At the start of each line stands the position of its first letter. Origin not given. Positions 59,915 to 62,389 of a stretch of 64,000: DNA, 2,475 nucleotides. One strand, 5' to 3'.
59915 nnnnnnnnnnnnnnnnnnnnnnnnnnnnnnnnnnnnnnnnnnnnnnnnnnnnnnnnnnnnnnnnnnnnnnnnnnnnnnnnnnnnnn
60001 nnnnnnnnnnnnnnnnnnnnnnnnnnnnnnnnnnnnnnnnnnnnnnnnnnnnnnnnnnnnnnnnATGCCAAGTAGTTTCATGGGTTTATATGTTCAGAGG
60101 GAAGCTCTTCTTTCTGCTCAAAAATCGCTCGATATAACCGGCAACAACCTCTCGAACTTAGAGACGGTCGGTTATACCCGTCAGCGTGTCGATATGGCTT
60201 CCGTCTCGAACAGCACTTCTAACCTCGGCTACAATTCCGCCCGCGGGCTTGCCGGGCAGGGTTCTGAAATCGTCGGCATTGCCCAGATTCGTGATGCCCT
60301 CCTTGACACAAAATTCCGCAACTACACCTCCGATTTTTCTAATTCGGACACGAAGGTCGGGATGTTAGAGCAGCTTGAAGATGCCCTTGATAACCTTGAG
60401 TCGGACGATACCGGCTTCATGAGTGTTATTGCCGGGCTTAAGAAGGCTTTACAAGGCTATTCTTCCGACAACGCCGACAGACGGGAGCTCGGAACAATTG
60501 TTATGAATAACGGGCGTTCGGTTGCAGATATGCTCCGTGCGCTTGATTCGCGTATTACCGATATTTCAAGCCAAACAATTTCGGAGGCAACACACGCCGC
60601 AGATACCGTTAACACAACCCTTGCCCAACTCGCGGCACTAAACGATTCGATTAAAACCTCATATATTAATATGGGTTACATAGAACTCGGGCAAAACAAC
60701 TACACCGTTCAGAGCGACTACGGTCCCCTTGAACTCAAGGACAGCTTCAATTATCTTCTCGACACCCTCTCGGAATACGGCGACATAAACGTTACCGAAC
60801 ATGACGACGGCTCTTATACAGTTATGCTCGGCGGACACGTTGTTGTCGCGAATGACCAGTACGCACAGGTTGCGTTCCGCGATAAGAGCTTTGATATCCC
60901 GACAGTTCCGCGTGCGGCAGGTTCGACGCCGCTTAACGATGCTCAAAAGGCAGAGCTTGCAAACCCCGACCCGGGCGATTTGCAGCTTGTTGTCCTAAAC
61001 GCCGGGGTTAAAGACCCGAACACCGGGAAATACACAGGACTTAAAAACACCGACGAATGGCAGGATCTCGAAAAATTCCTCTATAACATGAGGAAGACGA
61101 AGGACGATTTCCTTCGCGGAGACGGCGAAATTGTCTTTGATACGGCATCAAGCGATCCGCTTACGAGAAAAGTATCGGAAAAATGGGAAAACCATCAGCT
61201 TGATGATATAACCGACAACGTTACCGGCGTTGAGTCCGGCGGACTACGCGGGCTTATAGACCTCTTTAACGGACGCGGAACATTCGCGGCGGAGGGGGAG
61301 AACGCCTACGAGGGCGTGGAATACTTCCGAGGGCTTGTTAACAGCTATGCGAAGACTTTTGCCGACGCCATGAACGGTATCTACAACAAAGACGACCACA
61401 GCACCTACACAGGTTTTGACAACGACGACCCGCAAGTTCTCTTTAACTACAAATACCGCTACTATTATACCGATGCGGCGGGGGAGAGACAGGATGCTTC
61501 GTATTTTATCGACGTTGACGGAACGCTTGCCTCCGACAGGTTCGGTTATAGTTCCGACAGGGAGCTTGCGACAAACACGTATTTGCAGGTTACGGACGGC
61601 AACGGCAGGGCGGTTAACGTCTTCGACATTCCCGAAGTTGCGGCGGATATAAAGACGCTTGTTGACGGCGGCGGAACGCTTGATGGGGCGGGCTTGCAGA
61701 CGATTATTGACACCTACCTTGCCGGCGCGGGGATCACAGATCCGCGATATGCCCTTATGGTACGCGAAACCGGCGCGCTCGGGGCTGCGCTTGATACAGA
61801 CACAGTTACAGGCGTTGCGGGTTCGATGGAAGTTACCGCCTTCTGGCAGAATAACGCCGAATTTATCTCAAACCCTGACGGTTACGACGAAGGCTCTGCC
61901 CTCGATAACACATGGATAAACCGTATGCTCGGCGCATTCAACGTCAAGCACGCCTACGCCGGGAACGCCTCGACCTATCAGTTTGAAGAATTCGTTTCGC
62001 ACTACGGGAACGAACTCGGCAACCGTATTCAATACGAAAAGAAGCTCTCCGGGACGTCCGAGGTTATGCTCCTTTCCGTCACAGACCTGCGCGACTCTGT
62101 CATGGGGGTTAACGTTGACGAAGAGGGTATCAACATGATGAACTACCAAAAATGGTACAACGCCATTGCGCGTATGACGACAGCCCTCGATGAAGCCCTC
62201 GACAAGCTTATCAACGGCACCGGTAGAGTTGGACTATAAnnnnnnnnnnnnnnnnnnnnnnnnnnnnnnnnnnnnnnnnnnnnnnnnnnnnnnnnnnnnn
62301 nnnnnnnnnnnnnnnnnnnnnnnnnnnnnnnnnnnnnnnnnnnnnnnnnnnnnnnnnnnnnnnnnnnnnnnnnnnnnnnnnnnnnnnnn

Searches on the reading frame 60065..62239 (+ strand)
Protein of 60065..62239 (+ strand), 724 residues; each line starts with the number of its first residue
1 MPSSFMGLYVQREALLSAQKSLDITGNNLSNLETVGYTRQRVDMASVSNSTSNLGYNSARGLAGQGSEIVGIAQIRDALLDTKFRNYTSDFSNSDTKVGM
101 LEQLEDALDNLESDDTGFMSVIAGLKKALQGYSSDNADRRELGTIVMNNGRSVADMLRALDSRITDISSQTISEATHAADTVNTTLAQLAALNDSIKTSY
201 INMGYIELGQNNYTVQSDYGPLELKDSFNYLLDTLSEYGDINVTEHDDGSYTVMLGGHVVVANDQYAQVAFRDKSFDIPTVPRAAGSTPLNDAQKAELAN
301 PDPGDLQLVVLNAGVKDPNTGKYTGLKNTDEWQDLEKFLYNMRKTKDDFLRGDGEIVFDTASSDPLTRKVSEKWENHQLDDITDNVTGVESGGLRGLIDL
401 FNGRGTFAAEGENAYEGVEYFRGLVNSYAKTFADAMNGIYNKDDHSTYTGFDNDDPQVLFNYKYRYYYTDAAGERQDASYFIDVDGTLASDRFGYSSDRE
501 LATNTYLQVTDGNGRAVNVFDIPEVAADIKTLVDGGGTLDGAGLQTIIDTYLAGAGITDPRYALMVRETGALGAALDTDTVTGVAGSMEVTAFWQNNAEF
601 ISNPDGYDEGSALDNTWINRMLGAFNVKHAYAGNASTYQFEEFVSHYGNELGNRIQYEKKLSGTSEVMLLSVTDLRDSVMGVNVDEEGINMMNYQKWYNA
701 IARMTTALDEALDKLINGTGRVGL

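Call 8: search_protein_families(library=pfam, proteins=[window:60065-62239:+], max_evalue=0.00001)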
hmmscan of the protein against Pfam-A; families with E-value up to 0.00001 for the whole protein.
window:60065-62239:+ (724 aa): 2 families
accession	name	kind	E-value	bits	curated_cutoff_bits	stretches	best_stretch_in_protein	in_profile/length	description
PF22638.1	FlgK_D1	-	1e-17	64.9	28.6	1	104-275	4-157/233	Flagellar hook-associated protein FlgK helical domain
PF00460.25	Flg_bb_rod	-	3.2e-06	27.4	20.7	1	8-38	1-31/31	Flagella basal body rod protein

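Call 71: find_encoding_contigs(protein=window:60065-62239:+, flank=8000, max_places=1)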
Protein window:60065-62239:+ (724 aa): no gene with exactly this product is on record in the collection.
